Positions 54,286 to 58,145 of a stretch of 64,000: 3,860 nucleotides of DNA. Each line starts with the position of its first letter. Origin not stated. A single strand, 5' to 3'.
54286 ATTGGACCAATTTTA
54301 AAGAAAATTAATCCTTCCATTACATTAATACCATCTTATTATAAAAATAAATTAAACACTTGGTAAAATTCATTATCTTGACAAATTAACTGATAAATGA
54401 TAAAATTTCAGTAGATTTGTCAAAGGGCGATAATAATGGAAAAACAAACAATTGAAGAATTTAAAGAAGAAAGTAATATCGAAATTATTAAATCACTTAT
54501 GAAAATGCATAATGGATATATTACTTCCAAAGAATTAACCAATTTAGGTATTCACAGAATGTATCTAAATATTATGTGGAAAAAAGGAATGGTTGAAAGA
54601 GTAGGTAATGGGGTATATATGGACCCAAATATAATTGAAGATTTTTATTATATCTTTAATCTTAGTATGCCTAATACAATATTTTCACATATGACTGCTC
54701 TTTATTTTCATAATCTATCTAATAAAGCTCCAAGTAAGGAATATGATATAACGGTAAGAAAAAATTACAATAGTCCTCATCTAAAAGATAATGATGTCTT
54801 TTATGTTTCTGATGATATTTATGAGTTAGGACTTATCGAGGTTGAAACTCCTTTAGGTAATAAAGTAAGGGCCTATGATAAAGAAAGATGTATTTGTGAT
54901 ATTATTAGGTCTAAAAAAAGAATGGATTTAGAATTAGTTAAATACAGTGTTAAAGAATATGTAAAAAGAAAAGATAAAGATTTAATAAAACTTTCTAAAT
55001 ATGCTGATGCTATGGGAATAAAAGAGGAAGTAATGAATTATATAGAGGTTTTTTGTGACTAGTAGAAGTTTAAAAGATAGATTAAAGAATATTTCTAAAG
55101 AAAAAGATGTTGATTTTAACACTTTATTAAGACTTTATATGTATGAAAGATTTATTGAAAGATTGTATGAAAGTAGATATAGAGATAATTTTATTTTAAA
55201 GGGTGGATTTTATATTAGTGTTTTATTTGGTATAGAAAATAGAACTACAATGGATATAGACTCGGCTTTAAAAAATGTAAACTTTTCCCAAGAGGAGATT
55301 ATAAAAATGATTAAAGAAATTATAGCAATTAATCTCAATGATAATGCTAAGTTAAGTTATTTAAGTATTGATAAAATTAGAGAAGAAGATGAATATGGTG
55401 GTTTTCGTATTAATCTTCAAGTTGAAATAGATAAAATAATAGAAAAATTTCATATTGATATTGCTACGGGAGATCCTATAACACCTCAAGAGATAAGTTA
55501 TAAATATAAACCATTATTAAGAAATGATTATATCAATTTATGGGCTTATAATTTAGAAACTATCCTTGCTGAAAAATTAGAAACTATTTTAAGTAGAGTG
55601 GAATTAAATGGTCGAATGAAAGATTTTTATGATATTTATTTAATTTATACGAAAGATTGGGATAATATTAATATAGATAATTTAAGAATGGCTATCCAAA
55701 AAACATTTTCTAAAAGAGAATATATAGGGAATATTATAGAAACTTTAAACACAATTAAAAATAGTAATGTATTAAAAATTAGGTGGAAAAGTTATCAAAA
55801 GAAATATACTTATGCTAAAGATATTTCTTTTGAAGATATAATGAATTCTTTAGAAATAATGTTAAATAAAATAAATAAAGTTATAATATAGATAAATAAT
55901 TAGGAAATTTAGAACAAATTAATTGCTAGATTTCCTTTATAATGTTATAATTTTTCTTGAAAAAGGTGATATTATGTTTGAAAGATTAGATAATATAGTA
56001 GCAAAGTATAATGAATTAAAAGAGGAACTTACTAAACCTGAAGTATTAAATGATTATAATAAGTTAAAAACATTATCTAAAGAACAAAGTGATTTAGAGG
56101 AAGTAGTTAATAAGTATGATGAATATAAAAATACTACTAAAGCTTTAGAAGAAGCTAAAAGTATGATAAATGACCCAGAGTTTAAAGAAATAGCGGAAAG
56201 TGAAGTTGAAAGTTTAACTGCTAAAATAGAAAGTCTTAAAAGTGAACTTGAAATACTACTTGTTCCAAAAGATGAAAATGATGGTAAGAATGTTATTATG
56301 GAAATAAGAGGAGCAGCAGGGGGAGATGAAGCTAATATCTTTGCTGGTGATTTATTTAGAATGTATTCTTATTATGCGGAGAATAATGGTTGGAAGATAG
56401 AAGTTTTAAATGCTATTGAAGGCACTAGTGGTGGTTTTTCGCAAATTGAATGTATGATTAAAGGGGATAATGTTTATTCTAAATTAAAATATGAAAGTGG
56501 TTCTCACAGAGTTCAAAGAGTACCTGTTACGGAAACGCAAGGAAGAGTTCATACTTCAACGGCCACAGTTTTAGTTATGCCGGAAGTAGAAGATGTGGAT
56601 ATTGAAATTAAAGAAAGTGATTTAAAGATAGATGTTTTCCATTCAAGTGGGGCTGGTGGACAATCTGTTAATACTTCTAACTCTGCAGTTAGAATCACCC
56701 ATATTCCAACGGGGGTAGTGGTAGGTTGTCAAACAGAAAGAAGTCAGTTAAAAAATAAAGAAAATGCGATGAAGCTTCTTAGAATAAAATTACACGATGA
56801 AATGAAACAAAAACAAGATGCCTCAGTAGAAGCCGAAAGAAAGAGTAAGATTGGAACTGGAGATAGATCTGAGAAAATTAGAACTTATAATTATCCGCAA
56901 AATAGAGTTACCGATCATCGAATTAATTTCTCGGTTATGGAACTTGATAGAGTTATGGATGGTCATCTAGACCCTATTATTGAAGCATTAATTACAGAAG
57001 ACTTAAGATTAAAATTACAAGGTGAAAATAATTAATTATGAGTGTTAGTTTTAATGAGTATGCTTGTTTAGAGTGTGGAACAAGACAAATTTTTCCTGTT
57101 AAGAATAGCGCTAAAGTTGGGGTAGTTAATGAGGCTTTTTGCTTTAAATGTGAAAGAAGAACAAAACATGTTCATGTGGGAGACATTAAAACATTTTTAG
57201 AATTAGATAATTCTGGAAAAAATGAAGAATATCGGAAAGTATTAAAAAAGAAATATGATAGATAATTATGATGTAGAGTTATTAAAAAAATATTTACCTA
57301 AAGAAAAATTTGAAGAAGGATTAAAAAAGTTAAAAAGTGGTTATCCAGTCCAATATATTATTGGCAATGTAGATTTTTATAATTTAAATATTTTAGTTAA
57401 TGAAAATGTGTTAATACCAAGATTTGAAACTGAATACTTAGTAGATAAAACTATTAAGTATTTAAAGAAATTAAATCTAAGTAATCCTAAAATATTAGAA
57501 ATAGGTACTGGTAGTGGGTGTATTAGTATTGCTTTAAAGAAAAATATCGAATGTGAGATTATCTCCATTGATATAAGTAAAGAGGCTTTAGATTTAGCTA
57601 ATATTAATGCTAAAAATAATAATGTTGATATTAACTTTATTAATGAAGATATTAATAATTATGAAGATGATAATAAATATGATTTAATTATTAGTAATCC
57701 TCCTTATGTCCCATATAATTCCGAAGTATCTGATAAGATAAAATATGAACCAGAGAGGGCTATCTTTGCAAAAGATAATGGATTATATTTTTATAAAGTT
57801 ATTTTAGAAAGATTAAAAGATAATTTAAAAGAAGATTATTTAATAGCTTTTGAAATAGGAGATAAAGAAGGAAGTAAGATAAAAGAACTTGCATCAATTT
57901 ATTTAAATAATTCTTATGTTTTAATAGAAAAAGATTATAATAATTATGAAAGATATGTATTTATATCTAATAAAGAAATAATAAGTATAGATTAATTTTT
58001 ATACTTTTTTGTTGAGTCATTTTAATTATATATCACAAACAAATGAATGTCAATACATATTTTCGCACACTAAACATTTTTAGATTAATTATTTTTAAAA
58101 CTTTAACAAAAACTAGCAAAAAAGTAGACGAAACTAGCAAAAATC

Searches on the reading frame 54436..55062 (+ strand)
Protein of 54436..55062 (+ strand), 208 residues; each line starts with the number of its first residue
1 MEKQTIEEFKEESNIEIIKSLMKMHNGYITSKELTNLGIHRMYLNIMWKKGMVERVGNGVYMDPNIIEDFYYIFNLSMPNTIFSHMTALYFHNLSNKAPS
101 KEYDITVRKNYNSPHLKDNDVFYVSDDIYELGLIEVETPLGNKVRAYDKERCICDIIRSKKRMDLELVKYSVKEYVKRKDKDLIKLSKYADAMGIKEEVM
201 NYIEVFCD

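Call 10: search_protein_families(library=ncbifam, proteins=[window:54436-55062:+], max_evalue=0.00001)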
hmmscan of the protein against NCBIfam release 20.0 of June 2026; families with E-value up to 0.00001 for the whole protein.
window:54436-55062:+ (208 aa): 0 families

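Call 19: search_protein_families(library=pfam, proteins=[window:54436-55062:+], max_evalue=0.001)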
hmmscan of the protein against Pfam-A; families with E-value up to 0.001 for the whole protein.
window:54436-55062:+ (208 aa): 1 family
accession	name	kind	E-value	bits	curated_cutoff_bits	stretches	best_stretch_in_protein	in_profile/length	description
PF13338.12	AbiEi_4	-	9.1e-07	29.3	25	1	18-62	3-47/49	Transcriptional regulator, AbiEi antitoxin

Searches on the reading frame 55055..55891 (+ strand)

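Call 10: search_protein_families(library=ncbifam, proteins=[window:55055-55891:+], max_evalue=0.00001)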
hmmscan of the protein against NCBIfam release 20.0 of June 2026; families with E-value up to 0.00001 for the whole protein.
window:55055-55891:+ (278 aa): 0 families

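Call 19: search_protein_families(library=pfam, proteins=[window:55055-55891:+], max_evalue=0.001)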
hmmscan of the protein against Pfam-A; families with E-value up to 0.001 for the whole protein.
window:55055-55891:+ (278 aa): 1 family
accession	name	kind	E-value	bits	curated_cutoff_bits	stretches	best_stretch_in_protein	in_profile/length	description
PF08843.17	AbiEii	-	7e-37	128.1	22.5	1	32-263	1-236/238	Nucleotidyl transferase AbiEii toxin, Type IV TA system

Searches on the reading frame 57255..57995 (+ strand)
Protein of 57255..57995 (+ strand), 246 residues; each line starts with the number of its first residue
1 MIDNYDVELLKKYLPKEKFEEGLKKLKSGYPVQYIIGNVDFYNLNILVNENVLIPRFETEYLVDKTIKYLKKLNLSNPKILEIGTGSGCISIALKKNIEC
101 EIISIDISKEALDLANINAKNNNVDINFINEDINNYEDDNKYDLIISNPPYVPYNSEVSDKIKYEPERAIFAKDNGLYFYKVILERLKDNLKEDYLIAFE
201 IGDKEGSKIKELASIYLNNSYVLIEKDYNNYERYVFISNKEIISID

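Call 36: search_protein_families(library=pfam, proteins=[window:57255-57995:+], max_evalue=0.00001)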
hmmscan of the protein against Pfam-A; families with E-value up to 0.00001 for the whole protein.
window:57255-57995:+ (246 aa): 8 families
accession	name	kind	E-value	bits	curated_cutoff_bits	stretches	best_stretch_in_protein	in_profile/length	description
PF05175.20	MTS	-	5.5e-15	55.8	23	1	73-152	27-109/170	Methyltransferase small domain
PF13847.12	Methyltransf_31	-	1.4e-14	54.4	27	1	76-192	3-102/145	Methyltransferase domain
PF13649.12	Methyltransf_25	-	1.7e-12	48.3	27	1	80-148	1-71/97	Methyltransferase domain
PF06325.19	PrmA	-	2.7e-10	40.7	22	1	67-148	152-233/296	Ribosomal protein L11 methyltransferase (PrmA)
PF08241.18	Methyltransf_11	-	1.7e-08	35.4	21.2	1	81-148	1-67/95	Methyltransferase domain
PF08242.18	Methyltransf_12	-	9.2e-07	30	30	1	81-148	1-72/98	Methyltransferase domain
PF13489.12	Methyltransf_23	-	3.7e-06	27.2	27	1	61-148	7-88/164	Methyltransferase domain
PF10294.15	Methyltransf_16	-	7.1e-06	26.3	21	0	59-130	29-106/174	Lysine methyltransferase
